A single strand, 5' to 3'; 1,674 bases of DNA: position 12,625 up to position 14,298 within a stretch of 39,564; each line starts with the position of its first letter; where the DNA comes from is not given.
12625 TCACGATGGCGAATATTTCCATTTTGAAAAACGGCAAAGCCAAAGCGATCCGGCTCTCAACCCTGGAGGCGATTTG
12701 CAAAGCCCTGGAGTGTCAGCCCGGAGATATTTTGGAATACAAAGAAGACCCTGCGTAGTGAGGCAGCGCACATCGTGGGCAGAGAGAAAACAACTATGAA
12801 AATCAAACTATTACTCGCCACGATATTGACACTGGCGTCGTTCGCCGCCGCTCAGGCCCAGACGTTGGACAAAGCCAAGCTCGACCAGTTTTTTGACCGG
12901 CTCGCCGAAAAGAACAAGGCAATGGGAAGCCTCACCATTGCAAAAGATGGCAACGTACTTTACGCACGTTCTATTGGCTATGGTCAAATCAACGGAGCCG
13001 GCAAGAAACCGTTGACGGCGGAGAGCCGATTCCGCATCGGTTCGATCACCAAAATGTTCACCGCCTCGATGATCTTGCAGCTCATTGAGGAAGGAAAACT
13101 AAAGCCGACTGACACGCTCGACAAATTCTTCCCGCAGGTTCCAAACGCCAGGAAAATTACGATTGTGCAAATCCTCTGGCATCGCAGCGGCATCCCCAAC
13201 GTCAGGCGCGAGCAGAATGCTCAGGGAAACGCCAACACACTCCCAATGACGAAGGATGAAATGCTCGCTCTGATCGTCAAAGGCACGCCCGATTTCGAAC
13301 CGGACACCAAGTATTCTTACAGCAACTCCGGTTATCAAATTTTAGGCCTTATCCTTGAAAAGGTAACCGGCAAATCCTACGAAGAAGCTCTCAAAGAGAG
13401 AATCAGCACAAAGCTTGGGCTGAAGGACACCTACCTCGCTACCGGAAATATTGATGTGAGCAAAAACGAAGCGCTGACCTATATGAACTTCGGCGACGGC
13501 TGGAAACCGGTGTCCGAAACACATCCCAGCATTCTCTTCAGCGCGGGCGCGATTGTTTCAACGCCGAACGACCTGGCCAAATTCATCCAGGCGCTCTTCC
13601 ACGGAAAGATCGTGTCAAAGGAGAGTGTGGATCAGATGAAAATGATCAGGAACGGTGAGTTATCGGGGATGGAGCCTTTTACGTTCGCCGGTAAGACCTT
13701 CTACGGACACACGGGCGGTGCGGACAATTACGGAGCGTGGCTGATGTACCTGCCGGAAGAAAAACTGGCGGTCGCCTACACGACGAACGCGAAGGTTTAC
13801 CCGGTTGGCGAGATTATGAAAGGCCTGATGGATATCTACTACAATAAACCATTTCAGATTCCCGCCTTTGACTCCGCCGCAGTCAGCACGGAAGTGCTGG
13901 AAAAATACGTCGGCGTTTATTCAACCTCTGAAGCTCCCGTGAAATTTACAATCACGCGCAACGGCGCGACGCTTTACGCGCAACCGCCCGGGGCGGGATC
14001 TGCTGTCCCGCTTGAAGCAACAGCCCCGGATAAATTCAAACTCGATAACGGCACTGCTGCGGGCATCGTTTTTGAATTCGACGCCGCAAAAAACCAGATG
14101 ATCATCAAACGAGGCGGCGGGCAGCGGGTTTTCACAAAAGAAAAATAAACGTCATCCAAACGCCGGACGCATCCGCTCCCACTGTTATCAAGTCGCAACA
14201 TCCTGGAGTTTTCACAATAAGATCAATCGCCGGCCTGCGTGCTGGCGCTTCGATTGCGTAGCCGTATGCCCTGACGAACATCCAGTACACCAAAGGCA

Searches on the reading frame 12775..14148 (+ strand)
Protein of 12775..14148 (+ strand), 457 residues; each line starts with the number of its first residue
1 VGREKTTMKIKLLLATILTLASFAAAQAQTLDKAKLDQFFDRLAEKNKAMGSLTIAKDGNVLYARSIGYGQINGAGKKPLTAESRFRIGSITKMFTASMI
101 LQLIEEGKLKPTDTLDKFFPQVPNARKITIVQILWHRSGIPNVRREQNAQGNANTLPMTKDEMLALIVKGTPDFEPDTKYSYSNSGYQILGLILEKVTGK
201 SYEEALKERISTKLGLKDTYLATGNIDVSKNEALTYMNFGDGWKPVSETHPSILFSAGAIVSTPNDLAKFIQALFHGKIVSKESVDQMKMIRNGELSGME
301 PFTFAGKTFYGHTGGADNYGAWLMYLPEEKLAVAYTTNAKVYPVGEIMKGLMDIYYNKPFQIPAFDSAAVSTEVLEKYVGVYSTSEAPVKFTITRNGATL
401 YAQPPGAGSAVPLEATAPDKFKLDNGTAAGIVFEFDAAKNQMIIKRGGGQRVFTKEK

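Call 5: search_protein_families(library=pfam, proteins=[window:12775-14148:+], max_evalue=0.01)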
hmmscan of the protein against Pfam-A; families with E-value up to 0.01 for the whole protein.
window:12775-14148:+ (457 aa): 3 families
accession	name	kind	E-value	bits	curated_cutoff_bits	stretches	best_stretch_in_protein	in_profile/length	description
PF00144.29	Beta-lactamase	-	2e-58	198.6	27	1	38-342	3-313/329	Beta-lactamase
PF13354.11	Beta-lactamase2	-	2.2e-05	24.3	22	1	204-288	101-160/214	Beta-lactamase enzyme family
PF11954.13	DUF3471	-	0.0082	17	29.3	0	370-437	7-79/103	Domain of unknown function (DUF3471)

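Call 6: search_protein_families(library=ncbifam, proteins=[window:12775-14148:+], max_evalue=0.01)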
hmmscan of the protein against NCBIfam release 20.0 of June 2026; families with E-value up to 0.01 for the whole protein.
window:12775-14148:+ (457 aa): 47 families (the best 25 are shown)
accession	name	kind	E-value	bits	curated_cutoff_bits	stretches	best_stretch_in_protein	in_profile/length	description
NF007943.0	PRK10662.1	equivalog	3.6e-33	114.7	266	1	10-289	11-286/380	D-alanyl-D-alanine-carboxypeptidase/endopeptidase AmpH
NF009622.0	PRK13128.1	equivalog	5.7e-23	81.2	443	1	30-225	3-196/518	D-aminopeptidase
NF033085.1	bla_class_C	equivalog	8.6e-23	80.7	415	1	35-283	7-243/356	class C beta-lactamase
NF002968.0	PRK03642.1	equivalog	7.7e-20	71.1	385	1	26-220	30-241/432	penicillin binding protein PBP4B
NF041665.1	blaPSZ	exception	5.5e-18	65.1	850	1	12-287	7-269/379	PSZ family class C beta-lactamase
NF012173.1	CMY2-MIR-ACT-EC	exception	2e-16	59.8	680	1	11-287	9-270/380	CMY2/MIR/ACT/EC family class C beta-lactamase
NF038238.1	blaBUT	exception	3.7e-16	59.2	850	1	8-280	2-265/383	BUT family class C beta-lactamase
NF041663.1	ampC_Sliq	exception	3.7e-16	59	860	1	10-273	4-252/378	cephalosporin-hydrolyzing class C beta-lactamase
NF050047.1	blaELC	exception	1.5e-15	57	840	1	53-223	102-263/434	ELC family class C beta-lactamase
NF045671.1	blaPNC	exception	4.6e-15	55.4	750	1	53-286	67-286/401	PNC family class C beta-lactamase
NF000191.1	CMY2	exception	4.9e-15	55.2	800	1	12-287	6-270/381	CMY-2 family class C beta-lactamase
NF050810.1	blaCHC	exception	8.7e-15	54.4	780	1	10-273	6-255/387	CHC family extended-spectrum class C beta-lactamase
NF041662.1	ampC_Kaer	exception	9.3e-15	54.2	825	1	19-279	15-262/381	AmpC-Kaer family extended-spectrum class C beta-lactamase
NF000185.2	BlaEC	exception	1.2e-14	54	850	1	14-287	6-266/377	BlaEC family class C beta-lactamase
NF000397.2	blaACC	exception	2.9e-14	52.9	850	1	13-274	6-259/385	ACC family cephalosporin-hydrolyzing class C beta-lactamase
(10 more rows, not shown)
